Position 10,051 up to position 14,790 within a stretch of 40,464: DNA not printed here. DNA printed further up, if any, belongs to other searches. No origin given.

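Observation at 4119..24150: Orphan 20-kb, 12-gene operon: a PUFA-synthase/PKSE-hybrid polyketide-lipid pathway with glycosylation and export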

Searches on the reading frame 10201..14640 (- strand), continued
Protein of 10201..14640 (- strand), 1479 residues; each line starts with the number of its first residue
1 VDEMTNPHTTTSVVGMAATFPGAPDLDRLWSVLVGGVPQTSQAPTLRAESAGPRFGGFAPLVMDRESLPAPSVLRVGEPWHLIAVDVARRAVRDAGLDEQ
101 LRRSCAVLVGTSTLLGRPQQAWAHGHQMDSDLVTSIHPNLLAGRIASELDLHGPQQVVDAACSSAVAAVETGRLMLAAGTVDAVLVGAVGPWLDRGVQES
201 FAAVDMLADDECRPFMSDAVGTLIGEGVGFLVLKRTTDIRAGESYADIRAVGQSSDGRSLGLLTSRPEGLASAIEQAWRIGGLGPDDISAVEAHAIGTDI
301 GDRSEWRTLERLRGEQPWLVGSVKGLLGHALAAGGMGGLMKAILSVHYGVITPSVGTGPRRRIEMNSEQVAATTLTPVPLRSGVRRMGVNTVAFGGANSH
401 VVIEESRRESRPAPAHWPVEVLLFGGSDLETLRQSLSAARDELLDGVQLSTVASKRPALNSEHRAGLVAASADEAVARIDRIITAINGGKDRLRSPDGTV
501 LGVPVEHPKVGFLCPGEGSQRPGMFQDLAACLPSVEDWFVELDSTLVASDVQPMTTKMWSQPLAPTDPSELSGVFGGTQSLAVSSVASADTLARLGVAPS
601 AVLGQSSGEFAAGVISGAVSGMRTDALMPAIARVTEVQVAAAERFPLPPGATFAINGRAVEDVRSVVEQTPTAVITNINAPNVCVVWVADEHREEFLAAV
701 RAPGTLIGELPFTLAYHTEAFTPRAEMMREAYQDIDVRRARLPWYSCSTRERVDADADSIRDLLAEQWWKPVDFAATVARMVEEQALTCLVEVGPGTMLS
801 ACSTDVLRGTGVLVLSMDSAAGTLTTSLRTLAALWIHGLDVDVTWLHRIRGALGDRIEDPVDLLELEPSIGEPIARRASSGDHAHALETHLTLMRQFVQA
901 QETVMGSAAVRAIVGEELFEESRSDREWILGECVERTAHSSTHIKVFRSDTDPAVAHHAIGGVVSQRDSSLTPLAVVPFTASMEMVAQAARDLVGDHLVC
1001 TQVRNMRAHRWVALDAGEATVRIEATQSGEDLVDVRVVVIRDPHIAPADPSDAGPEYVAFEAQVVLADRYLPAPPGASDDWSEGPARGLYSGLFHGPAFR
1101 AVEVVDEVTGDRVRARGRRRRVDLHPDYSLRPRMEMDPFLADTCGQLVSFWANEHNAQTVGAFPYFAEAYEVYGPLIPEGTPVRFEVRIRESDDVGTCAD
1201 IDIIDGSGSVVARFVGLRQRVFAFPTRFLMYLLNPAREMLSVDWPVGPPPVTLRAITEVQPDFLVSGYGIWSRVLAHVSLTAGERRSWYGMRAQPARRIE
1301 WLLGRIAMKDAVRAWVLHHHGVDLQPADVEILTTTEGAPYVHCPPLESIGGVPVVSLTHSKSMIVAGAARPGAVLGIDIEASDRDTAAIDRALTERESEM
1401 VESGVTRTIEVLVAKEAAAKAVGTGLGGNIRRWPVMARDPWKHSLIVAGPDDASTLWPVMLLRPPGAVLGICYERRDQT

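Call 20: find_encoding_contigs(protein=P0013, flank=10000, max_places=1)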
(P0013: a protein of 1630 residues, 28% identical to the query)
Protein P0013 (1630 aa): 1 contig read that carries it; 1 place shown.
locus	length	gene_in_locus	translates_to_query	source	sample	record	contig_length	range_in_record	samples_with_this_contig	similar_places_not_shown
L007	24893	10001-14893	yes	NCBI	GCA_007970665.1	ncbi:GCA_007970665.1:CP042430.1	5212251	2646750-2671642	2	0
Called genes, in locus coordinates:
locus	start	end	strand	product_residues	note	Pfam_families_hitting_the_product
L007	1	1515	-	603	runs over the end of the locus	PF01039:Carboxyl_trans, PF06833:MdcE (faint), PF00378:ECH_1 (faint), PF03255:ACCA, PF01583:APS_kinase, PF01656:CbiA (weak), PF13671:AAA_33 (weak)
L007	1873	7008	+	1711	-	PF03060:NMO, PF00109:ketoacyl-synt, PF02801:Ketoacyl-synt_C, PF16197:KAsynt_C_assoc, PF00698:Acyl_transf_1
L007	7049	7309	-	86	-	-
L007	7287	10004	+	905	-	PF00550:PP-binding, PF08659:KR, PF00106:adh_short, PF13561:adh_short_C2, PF21089:PKS_DH_N, PF14765:PS-DH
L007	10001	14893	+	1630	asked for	PF00109:ketoacyl-synt, PF02801:Ketoacyl-synt_C, PF16197:KAsynt_C_assoc, PF00698:Acyl_transf_1, PF14765:PS-DH, PF01648:ACPS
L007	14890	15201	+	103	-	-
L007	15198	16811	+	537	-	PF01663:Phosphodiest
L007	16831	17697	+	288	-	PF00561:Abhydrolase_1, PF12146:Hydrolase_4, PF12697:Abhydrolase_6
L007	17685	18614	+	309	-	PF00106:adh_short, PF08659:KR, PF13460:NAD_binding_10 (weak), PF13561:adh_short_C2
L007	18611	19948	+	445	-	PF00201:UDPGT, PF04101:Glyco_tran_28_C (weak), PF06722:EryCIII-like_C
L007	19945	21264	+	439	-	PF03033:Glyco_transf_28 (weak), PF00201:UDPGT, PF04101:Glyco_tran_28_C (weak), PF06722:EryCIII-like_C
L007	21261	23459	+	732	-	-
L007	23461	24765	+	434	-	PF03033:Glyco_transf_28, PF06722:EryCIII-like_C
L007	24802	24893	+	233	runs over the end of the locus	-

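Call 34: find_related_loci(query=A1, collection=genome_contigs, flank=10000)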
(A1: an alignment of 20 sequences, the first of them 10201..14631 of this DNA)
Query A1 (1476 aa) in genome_contigs; peptide patterns used: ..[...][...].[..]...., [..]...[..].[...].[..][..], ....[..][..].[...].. (x = any residue, [..] = any of these).
600 stretches matched a pattern (row limit reached: there are more); 229 encode a relative of the query (tblastn E <= 1e-3); the best 80 are kept; 80 distinct loci.
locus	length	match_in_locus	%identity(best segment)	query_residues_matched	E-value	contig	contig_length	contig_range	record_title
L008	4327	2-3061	94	457-1476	0e+0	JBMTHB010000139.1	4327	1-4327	MAG: Candidatus Nanopelagicales bacterium isolate LKB_V10_S21_100percent_par_LKB_V10_S21_metabat.127 NODE_17281_length_4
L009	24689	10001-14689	30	9-1432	3e-159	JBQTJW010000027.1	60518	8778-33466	MAG: Panacagrimonas sp. isolate SAW68 c_000000017445, whole genome shotgun sequence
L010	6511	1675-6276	30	9-1423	7e-144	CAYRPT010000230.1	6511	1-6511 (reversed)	MAG TPA_asm: uncultured Solibacteraceae bacterium isolate SRP323723_co1_108 genome assembly, contig: NODE_10162_length_6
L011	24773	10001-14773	26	1-1476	6e-140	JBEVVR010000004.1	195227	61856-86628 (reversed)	MAG: Candidatus Thiodiazotropha sp. isolate CTENA7 L123 c_000000000007, whole genome shotgun sequence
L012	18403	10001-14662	29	6-1434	2e-141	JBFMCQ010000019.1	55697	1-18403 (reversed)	MAG: Pseudomonadota bacterium isolate MAG197 MAG197_19, whole genome shotgun sequence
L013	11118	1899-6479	28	9-1433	3e-125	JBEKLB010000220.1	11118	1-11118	MAG: Bryobacteraceae bacterium isolate SPRUCE 360 SPRUCE_360_220, whole genome shotgun sequence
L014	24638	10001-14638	28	9-1432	2e-118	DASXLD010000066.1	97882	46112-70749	MAG TPA_asm: Caldimonas sp. isolate SMAG_U5293 k141_1676914, whole genome shotgun sequence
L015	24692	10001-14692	29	1-1434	2e-135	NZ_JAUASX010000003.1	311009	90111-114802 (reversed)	Solimonas sp. SE-A11 contig3, whole genome shotgun sequence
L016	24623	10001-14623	27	9-1442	5e-104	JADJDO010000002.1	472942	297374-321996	MAG: Ideonella sp. isolate Aved_18-Q3-R54-62_MAXAC.186 tig00008443-10-4726910, whole genome shotgun sequence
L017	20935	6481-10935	27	1-1378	2e-119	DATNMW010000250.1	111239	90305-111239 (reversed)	MAG TPA_asm: Bryobacteraceae bacterium isolate SMAG_U11489 k141_389700, whole genome shotgun sequence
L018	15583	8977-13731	28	6-1452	2e-86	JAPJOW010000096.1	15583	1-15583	MAG: Aliterella sp. RAGGC_92 NODE_1410_length_15583_cov_10.148184, whole genome shotgun sequence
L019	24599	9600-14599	30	2-1318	5e-81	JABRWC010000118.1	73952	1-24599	MAG: Phycisphaerae bacterium isolate MAG-10 c_000000000087, whole genome shotgun sequence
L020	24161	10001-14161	24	6-1432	5e-80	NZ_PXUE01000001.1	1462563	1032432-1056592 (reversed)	Chryseobacterium aurantiacum strain F30 Scaffold1_1, whole genome shotgun sequence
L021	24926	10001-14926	30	9-1436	2e-80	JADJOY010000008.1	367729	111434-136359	MAG: Deltaproteobacteria bacterium isolate Fred_18-Q3-R57-64_BATAC.269 tig00007824-10-3670780, whole genome shotgun sequ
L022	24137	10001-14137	24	6-1432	4e-79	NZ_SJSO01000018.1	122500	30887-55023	Pedobacter psychrodurus strain RP-3-21 contig18, whole genome shotgun sequence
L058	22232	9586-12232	32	7-877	7e-65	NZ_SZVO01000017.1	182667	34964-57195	Dyadobacter frigoris strain AR-3-8 contig17, whole genome shotgun sequence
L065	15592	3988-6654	30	9-849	2e-59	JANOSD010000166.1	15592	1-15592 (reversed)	MAG: Actinomycetes bacterium isolate VAR_4_concoct_328 VAR_4_k141_3849860, whole genome shotgun sequence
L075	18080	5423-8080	29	12-843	3e-60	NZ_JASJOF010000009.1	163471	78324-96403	Roseicyclus marinus strain CCMM001 NODE_9_length_163471_cov_41.364011, whole genome shotgun sequence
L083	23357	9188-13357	34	9-1379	6e-49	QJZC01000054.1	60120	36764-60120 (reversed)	MAG: Proteobacteria bacterium isolate SZUA-336 scaffold_418, whole genome shotgun sequence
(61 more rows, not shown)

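Call 36: search_solved_structures(query=window:10201-14631:-, max_evalue=0.00001)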
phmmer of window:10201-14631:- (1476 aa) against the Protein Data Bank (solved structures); distinct sequences matched with E-value up to 0.00001: 155 (the best 60 are shown).
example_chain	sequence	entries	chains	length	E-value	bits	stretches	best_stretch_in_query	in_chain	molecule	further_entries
8ee0_A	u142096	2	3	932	7.2e-51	176.3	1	9-839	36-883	6-deoxyerythronolide B synthase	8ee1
7zma_A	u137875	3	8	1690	2.4e-48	167.9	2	115-474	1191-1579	Putative polyketide synthase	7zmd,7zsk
8xjy_A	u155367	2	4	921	4.4e-48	167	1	137-841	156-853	Polyketide synthase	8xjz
8xju_A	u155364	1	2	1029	1.4e-47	165.4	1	138-841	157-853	Polyketide synthase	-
2qo3_A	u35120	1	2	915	6.1e-44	153.3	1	69-849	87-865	EryAII Erythromycin polyketide synthase modules 3 and 4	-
6c9u_A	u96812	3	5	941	6.8e-44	153.1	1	69-849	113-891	6-deoxyerythronolide-B synthase EryA2, modules 3 and 4 | EryAII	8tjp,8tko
8g4u_A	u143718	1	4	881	1e-43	152.5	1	9-839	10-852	EryAIII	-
7m7e_B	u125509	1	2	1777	4.7e-43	150.4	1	71-849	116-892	6-deoxyerythronolide-B synthase EryA2, modules 3 and 4,EryAI,6-deoxyerythronolide-B syntha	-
8tpw_A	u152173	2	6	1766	1.5e-42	148.7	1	71-848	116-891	EryAII,EryAII,EryAII,EryAII,6-deoxyerythronolide-B synthase EryA3, modules 5 and 6 | EryAII,EryAII,EryAII,6-deoxyerythronolide-B synthase EryA3, modules 5 and 6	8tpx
4mz0_A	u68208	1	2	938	7.5e-42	146.4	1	8-839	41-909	CurL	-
2hg4_A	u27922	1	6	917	1.6e-41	145.3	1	9-798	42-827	6-Deoxyerythronolide B Synthase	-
8cuy_A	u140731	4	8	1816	1e-40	142.6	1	101-403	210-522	Polyketide synthase PKS13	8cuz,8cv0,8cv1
6riw_A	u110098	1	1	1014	1.1e-40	142.6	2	139-404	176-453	ORF10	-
7uk4_A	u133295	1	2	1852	1.3e-40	142.2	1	101-403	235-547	Polyketide synthase PKS13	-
9pat_A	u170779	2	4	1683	1.8e-40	141.8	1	75-843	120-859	6-deoxyerythronolide-B synthase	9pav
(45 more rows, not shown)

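Call 49: search_protein_families(library=pfam, proteins=[L065:14688-15557:+, L058:19009-19311:+, L083:15812-18037:-, L075:12057-14051:+, L075:14048-17893:+, L075:441-1859:+, L075:1946-2980:-, L075:10530-11480:+], max_evalue=0.01)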
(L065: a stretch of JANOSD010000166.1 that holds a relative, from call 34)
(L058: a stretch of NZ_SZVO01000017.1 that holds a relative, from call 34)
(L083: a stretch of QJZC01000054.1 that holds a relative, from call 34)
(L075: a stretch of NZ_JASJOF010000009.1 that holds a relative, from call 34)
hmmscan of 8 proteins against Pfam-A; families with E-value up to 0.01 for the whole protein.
L065:14688-15557:+ (289 aa): 5 families
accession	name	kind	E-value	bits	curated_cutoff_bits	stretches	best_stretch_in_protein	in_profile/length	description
PF00561.26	Abhydrolase_1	-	3.6e-27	96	25.8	1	28-244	3-244/245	alpha/beta hydrolase fold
PF12697.13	Abhydrolase_6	-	2.7e-20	74.4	26.3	1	28-243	1-210/217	Alpha/beta hydrolase family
PF12146.15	Hydrolase_4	-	4.2e-18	66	27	1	26-243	5-237/239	Serine aminopeptidase, S33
PF03096.20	Ndr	-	8.6e-07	28.4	23.3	1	75-142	81-147/283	Ndr family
PF00756.26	Esterase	-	0.00088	19.5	22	1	83-120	102-141/251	Putative esterase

L058:19009-19311:+ (100 aa): 1 family
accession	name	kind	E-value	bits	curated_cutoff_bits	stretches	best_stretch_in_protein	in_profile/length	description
PF00550.31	PP-binding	-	0.0037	17.9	20.8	1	33-73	13-52/67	Phosphopantetheine attachment site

L083:15812-18037:- (741 aa): 6 families
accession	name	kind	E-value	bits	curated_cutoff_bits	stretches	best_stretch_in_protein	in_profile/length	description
PF13489.12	Methyltransf_23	-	1.2e-24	87.4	27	1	485-638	17-163/164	Methyltransferase domain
PF08242.18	Methyltransf_12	-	9.7e-10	39.5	30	1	498-589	1-98/98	Methyltransferase domain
PF08241.18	Methyltransf_11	-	2.2e-06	28.6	21.2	1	498-589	1-93/95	Methyltransferase domain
PF13649.12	Methyltransf_25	-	2.5e-05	25.3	27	1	498-587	2-97/97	Methyltransferase domain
PF13847.12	Methyltransf_31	-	0.0001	22.5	27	1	496-600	6-118/145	Methyltransferase domain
PF12172.15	zf-ChsH2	-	0.0043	17.2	23.2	0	430-444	7-21/37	ChsH2, rubredoxin-like zinc ribbon domain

L075:12057-14051:+ (664 aa): 7 families
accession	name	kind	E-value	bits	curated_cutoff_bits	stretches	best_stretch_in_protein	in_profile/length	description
PF08241.18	Methyltransf_11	-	3.5e-22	79.3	21.2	1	492-589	1-93/95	Methyltransferase domain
PF13847.12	Methyltransf_31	-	1e-20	74.3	27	1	487-637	3-145/145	Methyltransferase domain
PF13649.12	Methyltransf_25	-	6.4e-20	72.1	27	1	492-587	2-97/97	Methyltransferase domain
PF08242.18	Methyltransf_12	-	8.3e-14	52.6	30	1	492-588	1-97/98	Methyltransferase domain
PF01209.24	Ubie_methyltran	-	5.5e-13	49.2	20.1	1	472-596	35-156/233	ubiE/COQ5 methyltransferase family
PF13489.12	Methyltransf_23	-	4.1e-11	43.3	27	1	478-640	14-161/164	Methyltransferase domain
PF05148.21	Methyltransf_8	-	0.0033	17.8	27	1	539-598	105-163/219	Hypothetical methyltransferase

L075:14048-17893:+ (1281 aa): 4 families
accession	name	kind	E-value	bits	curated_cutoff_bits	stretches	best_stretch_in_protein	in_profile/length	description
PF00698.26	Acyl_transf_1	-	3.4e-17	63.3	32.7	1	254-559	2-281/319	Acyl transferase domain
PF01648.25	ACPS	-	3.1e-12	47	25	1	1152-1215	1-77/111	4'-phosphopantetheinyl transferase superfamily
PF14765.12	PS-DH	-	6.9e-08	32.7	23.7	1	876-1003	28-156/166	Polyketide synthase dehydratase N-terminal domain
PF17837.6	4PPT_N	-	0.0014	19.1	27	0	1081-1147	13-68/68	4'-phosphopantetheinyl transferase N-terminal domain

L075:441-1859:+ (472 aa): 0 families

L075:1946-2980:- (344 aa): 0 families

L075:10530-11480:+ (317 aa): 1 family
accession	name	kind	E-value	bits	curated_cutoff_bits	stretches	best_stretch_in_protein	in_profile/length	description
PF02668.22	TauD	-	1.3e-32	114.3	27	1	7-311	3-265/267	Taurine catabolism dioxygenase TauD, TfdA family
